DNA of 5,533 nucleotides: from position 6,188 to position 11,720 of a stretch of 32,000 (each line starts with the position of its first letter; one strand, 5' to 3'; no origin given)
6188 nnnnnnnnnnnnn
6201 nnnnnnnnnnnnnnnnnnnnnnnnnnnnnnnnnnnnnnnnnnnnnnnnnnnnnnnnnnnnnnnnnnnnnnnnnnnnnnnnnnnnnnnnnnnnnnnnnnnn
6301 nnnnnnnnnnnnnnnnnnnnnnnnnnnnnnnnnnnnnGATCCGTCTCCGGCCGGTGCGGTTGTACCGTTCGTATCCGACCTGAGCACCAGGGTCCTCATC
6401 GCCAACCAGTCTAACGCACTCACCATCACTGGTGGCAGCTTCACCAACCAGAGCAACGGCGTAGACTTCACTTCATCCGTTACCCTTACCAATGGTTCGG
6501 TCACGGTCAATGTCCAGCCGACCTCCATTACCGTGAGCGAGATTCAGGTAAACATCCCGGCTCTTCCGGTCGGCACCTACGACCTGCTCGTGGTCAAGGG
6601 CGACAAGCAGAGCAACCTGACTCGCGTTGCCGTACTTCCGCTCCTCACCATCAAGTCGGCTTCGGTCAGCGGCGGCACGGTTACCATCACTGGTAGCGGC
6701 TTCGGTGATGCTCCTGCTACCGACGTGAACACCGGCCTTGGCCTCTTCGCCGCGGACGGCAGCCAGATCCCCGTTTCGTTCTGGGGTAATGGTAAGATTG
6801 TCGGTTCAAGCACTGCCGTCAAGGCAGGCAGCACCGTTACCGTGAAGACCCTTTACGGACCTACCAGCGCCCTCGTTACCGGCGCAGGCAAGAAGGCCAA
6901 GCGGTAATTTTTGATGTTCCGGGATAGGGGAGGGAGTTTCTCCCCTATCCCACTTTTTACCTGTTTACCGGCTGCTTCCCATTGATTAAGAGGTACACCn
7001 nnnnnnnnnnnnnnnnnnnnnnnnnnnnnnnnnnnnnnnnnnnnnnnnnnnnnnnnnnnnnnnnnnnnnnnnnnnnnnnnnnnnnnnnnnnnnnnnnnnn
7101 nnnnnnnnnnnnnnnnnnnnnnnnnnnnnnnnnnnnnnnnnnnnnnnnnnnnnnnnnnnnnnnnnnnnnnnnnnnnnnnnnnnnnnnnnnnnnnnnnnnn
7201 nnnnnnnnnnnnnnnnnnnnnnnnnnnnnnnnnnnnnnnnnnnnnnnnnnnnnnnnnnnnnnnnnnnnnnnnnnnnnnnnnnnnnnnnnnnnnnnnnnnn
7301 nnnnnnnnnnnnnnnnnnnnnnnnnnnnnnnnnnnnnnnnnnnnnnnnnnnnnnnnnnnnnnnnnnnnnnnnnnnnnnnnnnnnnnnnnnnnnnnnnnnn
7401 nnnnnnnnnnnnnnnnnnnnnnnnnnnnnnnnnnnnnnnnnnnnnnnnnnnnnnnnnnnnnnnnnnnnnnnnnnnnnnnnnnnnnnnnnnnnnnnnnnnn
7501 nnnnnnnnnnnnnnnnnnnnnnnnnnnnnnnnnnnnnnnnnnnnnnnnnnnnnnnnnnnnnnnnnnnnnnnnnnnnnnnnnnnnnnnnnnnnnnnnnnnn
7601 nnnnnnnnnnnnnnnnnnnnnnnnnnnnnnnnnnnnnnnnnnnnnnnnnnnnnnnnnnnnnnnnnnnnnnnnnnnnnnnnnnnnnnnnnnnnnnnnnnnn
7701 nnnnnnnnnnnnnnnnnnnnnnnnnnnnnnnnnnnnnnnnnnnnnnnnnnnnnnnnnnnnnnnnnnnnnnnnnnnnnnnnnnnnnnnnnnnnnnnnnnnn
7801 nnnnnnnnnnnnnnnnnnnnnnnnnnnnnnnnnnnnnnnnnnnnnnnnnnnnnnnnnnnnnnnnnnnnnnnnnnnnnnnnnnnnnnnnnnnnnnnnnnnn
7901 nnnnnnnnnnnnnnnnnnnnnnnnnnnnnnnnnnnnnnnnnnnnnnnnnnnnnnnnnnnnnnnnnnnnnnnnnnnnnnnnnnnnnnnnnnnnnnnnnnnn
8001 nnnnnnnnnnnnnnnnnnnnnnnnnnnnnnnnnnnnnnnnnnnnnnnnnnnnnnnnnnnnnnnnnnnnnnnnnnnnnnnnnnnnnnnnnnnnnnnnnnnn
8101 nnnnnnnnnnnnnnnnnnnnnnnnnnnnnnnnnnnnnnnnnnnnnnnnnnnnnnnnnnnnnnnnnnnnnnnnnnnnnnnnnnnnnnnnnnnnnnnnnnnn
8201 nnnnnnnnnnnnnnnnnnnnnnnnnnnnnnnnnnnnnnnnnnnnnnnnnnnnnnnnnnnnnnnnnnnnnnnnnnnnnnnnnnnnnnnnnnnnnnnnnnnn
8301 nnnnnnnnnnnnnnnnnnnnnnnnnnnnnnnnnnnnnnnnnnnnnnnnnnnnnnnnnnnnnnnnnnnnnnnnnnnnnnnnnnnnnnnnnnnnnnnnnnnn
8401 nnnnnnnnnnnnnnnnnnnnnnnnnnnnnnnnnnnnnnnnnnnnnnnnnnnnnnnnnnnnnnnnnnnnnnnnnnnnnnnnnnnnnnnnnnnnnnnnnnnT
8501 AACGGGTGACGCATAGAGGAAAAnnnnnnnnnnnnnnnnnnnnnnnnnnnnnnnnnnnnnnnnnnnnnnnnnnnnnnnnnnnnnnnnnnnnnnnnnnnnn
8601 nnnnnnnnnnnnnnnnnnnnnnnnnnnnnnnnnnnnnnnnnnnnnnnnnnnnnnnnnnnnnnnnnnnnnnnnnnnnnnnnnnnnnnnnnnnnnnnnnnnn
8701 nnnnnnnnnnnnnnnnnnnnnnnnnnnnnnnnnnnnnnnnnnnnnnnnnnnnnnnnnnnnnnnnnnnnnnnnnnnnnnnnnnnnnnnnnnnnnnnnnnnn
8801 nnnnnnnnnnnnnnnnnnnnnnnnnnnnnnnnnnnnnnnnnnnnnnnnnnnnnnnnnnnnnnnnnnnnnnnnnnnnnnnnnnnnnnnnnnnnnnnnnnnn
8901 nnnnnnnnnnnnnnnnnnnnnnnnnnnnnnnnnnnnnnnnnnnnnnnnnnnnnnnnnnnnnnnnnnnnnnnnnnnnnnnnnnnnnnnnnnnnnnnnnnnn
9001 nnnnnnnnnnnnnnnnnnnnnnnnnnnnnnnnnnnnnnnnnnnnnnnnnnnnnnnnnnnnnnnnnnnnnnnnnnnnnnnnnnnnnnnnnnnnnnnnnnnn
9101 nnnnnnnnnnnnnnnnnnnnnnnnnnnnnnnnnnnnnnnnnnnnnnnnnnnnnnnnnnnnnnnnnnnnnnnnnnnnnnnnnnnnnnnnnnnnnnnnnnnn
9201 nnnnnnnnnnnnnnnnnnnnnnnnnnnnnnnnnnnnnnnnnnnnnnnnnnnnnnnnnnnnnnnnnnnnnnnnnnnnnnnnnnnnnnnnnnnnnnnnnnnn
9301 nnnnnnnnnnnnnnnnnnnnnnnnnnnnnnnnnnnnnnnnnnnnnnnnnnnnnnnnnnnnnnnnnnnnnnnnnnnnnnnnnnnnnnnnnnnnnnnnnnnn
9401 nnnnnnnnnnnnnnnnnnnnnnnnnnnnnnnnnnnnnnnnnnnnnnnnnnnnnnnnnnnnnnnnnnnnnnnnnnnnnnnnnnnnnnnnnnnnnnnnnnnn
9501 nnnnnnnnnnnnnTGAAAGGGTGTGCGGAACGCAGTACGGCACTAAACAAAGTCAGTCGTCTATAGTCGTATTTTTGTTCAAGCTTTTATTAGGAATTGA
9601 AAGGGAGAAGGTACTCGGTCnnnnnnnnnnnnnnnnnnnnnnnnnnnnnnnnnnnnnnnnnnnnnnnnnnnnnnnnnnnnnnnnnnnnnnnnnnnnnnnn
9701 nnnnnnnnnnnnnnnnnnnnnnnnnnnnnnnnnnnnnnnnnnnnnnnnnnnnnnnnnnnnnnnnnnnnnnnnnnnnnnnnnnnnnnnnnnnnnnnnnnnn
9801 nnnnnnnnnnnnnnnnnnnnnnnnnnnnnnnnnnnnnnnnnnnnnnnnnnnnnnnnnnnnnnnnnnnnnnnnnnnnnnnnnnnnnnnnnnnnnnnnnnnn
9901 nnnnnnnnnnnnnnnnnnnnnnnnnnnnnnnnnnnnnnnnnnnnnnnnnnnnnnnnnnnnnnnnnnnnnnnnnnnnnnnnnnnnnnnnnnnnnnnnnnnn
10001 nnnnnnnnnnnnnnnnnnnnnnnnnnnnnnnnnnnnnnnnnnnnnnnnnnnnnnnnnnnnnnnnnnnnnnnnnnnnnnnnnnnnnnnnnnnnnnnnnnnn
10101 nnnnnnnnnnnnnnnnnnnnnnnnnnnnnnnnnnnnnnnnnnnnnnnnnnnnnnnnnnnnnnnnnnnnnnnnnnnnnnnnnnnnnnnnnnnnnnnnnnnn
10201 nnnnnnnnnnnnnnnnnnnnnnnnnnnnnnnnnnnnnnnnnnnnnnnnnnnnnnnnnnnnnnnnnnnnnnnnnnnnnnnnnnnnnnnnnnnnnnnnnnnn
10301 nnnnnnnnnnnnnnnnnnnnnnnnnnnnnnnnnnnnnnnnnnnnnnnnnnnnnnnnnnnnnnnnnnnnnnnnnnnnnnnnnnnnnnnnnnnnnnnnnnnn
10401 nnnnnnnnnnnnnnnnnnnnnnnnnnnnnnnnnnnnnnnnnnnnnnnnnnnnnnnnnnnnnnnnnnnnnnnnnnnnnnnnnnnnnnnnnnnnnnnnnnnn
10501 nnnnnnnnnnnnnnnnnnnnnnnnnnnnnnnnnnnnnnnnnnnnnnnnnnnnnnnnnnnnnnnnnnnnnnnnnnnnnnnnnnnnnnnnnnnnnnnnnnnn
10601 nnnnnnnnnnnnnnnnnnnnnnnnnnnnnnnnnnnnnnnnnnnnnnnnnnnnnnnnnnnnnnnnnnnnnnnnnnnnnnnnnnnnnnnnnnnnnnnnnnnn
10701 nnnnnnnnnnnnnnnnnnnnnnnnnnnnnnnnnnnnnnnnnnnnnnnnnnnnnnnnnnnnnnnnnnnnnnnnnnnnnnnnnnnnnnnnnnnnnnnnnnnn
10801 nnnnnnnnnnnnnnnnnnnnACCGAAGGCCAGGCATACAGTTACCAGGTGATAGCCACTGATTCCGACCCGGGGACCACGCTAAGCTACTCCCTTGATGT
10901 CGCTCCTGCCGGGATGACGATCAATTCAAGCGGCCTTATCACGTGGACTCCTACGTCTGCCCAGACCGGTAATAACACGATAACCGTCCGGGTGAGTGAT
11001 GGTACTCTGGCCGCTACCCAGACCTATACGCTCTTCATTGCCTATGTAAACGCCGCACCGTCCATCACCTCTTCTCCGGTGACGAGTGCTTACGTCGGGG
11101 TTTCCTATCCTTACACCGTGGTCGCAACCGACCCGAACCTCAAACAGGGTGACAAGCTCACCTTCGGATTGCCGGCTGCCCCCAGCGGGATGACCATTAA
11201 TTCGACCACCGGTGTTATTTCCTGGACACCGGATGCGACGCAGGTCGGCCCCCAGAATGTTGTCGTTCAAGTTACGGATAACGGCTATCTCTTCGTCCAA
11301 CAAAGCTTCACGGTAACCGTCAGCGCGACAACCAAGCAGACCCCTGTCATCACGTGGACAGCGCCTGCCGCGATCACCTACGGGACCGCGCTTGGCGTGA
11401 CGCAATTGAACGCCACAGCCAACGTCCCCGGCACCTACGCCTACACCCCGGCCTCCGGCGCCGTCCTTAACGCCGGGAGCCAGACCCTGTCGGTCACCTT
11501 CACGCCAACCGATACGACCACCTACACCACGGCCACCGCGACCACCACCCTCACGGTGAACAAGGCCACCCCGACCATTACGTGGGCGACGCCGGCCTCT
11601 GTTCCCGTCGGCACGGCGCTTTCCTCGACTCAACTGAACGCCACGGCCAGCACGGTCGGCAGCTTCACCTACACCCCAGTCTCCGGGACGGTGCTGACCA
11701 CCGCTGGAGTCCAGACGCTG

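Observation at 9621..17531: Giant modular surface protein whose central array mixes three module types in a fixed super-repeat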

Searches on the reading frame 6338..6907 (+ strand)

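Call 80: search_protein_families(library=pfam, proteins=[window:6338-6907:+], max_evalue=0.1)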
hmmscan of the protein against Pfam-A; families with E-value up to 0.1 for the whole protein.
window:6338-6907:+ (189 aa): 2 families
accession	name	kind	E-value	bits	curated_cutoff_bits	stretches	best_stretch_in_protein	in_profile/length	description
PF01833.30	TIG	-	2.9e-05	24.4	20.9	2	10-92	1-75/84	IPT/TIG domain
PF16862.10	Glyco_hydro_79C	-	0.004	18.4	27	1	14-63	44-100/103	Glycosyl hydrolase family 79 C-terminal beta domain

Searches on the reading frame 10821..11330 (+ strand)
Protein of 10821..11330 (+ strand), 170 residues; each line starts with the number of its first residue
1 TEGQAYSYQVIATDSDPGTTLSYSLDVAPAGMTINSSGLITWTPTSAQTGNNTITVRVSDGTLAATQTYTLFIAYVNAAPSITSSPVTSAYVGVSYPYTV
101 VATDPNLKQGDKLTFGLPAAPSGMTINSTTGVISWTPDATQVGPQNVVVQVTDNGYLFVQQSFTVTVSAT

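Call 11: search_protein_families(library=pfam, proteins=[window:10821-11330:+], max_evalue=1)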
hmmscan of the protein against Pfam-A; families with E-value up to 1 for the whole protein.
window:10821-11330:+ (170 aa): 8 families
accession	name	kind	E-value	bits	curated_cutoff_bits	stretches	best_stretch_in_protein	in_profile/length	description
PF05345.18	He_PIG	-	2.5e-30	105.2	24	2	1-71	14-93/96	Putative Ig domain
PF17963.7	Big_9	-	6.3e-15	56.3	23.6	2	1-70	14-87/89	Bacterial Ig domain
PF24908.1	Ig_SIBA-E_2nd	-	7.8e-11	42.6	27.8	2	93-164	13-85/117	Integrin beta-like protein A-E, second Ig-like domain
PF17892.7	Cadherin_5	-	1.5e-07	31.6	26.5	2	12-71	33-95/98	Cadherin-like domain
PF18957.6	RibLong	-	9.4e-06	26.8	27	2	113-152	36-77/93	Long Rib domain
PF19076.6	CshA_repeat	-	0.0056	17.8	27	0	24-69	51-99/103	Surface adhesin CshA repetitive domain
PF15780.11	ASH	-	0.021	15.4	27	0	40-61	72-93/98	Abnormal spindle-like microcephaly-assoc'd, ASPM-SPD-2-Hydin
PF23148.1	Gp77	-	0.11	13.5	27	1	16-71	2-67/84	Podophage GP4 fiber-tail adaptor protein gp77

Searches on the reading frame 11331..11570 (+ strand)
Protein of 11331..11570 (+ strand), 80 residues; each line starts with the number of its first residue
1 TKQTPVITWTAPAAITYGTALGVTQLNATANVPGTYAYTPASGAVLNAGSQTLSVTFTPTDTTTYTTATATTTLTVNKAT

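Call 11: search_protein_families(library=pfam, proteins=[window:11331-11570:+], max_evalue=1)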
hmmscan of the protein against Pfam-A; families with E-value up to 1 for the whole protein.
window:11331-11570:+ (80 aa): 5 families
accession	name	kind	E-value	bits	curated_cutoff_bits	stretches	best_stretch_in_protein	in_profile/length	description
PF24507.1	Ig_CFAP65_4th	-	0.00037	21.3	27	1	35-68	24-57/76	CFAP65, fourth Ig-like domain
PF22544.2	HYDIN_VesB_CFA65-like_Ig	-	0.013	16.1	25.5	1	27-77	40-87/100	HYDIN/CFA65/VesB-like, Ig-like domain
PF15780.11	ASH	-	0.014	16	27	1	36-78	53-92/98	Abnormal spindle-like microcephaly-assoc'd, ASPM-SPD-2-Hydin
PF25249.1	Ig_CFAP65_7th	-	0.079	13.2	28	1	29-67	41-79/120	CFAP65, seventh Ig-like domain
PF22065.2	Cep192_D7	-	0.13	12.5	27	1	35-66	66-97/125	Cep192 domain 7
